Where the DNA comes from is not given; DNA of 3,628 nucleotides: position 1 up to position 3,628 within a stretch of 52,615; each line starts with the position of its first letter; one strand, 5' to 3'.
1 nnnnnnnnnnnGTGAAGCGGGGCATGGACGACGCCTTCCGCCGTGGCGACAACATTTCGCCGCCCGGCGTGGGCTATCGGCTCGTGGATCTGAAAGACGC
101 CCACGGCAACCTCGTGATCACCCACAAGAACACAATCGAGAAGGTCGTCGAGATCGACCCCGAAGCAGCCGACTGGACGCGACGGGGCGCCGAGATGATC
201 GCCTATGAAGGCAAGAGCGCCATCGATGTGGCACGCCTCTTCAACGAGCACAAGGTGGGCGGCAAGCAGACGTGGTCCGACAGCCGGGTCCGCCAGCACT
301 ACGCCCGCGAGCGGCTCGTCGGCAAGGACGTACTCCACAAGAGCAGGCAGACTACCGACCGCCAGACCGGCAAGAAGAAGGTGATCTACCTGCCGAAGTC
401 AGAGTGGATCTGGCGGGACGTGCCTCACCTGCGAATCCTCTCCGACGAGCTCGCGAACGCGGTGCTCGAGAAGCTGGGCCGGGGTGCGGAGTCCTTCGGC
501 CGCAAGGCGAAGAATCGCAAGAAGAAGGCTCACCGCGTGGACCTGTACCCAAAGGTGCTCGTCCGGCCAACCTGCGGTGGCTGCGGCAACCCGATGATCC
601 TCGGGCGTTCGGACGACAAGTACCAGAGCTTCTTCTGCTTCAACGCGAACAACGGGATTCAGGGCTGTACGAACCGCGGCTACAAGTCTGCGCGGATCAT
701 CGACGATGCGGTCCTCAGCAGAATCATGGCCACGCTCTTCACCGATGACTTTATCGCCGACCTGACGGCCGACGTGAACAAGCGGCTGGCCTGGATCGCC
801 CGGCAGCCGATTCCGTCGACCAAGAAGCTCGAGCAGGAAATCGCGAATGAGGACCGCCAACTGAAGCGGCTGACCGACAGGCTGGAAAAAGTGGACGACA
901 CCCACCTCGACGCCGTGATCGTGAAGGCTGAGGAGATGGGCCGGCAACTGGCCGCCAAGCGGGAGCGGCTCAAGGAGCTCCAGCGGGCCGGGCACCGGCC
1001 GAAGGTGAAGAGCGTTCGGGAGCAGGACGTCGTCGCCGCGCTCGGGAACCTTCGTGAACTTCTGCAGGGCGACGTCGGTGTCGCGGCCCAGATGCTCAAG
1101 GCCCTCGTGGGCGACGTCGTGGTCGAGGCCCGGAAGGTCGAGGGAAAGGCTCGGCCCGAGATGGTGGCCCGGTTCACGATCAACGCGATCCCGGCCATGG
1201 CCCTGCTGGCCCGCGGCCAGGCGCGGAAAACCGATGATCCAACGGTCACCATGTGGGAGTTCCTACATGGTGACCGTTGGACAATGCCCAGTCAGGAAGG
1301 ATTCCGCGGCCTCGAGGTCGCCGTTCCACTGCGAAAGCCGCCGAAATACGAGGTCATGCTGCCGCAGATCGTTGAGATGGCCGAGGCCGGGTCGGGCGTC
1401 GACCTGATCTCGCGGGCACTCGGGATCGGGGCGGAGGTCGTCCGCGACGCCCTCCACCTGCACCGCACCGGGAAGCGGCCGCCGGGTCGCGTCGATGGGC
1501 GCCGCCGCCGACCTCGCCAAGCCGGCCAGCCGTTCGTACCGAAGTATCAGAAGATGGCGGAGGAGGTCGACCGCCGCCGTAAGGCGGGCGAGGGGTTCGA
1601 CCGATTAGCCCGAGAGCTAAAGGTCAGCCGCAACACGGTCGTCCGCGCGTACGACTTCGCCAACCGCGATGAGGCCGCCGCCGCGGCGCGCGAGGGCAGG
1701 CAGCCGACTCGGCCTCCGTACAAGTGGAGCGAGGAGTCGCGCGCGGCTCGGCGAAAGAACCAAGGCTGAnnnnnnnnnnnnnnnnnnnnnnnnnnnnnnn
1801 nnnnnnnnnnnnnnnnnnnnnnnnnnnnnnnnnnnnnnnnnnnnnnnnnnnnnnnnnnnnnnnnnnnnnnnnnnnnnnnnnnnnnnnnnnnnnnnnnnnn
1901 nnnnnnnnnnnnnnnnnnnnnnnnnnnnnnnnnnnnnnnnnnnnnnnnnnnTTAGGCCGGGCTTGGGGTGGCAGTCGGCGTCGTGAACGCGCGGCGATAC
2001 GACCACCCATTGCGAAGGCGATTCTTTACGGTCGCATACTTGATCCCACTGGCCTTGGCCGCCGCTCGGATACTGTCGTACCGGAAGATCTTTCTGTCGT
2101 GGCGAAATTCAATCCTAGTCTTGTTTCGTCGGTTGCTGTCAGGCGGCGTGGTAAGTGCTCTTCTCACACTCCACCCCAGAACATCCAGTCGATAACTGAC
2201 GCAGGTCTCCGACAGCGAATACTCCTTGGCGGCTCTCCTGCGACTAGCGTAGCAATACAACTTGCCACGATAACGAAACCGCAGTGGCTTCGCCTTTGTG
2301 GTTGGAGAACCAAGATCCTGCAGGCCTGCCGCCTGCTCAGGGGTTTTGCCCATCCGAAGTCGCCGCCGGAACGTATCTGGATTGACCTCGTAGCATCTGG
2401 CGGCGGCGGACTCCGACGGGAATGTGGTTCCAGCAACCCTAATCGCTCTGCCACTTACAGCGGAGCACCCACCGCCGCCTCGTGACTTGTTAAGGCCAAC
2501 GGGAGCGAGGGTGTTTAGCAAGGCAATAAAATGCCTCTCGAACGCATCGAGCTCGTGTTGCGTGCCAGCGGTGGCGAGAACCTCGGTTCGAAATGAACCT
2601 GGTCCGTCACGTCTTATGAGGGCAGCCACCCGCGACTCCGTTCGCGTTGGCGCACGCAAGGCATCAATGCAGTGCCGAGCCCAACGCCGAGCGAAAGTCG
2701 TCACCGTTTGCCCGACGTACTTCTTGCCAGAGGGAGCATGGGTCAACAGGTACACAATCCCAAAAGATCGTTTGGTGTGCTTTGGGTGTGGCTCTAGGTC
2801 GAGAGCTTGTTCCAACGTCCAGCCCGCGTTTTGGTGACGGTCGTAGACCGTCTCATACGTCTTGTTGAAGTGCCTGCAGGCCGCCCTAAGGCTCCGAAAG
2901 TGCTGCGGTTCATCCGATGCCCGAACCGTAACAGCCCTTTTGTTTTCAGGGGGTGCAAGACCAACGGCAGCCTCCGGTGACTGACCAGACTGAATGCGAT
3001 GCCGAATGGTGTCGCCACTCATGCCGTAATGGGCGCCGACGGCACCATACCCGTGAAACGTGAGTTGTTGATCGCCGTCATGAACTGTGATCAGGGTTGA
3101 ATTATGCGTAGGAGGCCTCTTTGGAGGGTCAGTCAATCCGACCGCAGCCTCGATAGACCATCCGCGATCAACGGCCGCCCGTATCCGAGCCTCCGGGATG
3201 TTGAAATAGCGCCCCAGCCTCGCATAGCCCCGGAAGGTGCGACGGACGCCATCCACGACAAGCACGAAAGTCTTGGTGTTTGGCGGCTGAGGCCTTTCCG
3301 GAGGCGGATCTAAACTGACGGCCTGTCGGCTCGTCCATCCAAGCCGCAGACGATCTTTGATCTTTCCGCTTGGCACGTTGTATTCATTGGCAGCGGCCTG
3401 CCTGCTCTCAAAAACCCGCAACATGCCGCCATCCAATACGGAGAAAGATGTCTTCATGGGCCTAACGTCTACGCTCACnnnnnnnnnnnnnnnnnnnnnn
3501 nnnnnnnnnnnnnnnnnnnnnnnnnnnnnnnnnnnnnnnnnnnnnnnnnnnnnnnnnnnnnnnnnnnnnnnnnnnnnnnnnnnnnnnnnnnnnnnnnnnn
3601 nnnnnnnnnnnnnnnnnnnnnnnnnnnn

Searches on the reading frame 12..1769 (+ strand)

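Call 16: search_protein_families(library=pfam, proteins=[window:12-1769:+], max_evalue=0.01)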
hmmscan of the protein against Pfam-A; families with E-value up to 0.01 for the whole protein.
window:12-1769:+ (585 aa): 5 families
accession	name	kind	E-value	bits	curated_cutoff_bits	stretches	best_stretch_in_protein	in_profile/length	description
PF07508.19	Recombinase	-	8.3e-09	36.1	21.1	1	50-155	1-99/102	Recombinase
PF13408.12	Zn_ribbon_recom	-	1.8e-06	28.7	25.3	1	187-238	7-57/58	Recombinase zinc beta ribbon domain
PF12759.13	HTH_Tnp_IS1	-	0.00021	21.3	24.9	0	452-476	13-37/46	InsA C-terminal domain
PF13936.12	HTH_38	-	0.0025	17.9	27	0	518-545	12-39/44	Helix-turn-helix domain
PF02796.21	HTH_7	-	0.0051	17.4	23.8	0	510-544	4-39/45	Helix-turn-helix domain of resolvase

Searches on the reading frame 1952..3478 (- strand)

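Call 16: search_protein_families(library=pfam, proteins=[window:1952-3478:-], max_evalue=0.01)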
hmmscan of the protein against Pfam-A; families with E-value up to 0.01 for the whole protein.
window:1952-3478:- (508 aa): 4 families
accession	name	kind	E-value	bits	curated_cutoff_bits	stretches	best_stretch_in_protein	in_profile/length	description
PF01541.30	GIY-YIG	-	1.6e-07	31.9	22.6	1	240-323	2-74/78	GIY-YIG catalytic domain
PF07453.19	NUMOD1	-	0.00016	22.3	22.8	0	467-486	16-35/37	NUMOD1 domain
PF18024.7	HTH_50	-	0.0063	16.6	27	0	466-489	22-45/50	Helix-turn-helix domain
PF13556.12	HTH_30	-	0.0075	16.5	27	0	469-489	14-34/59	PucR C-terminal helix-turn-helix domain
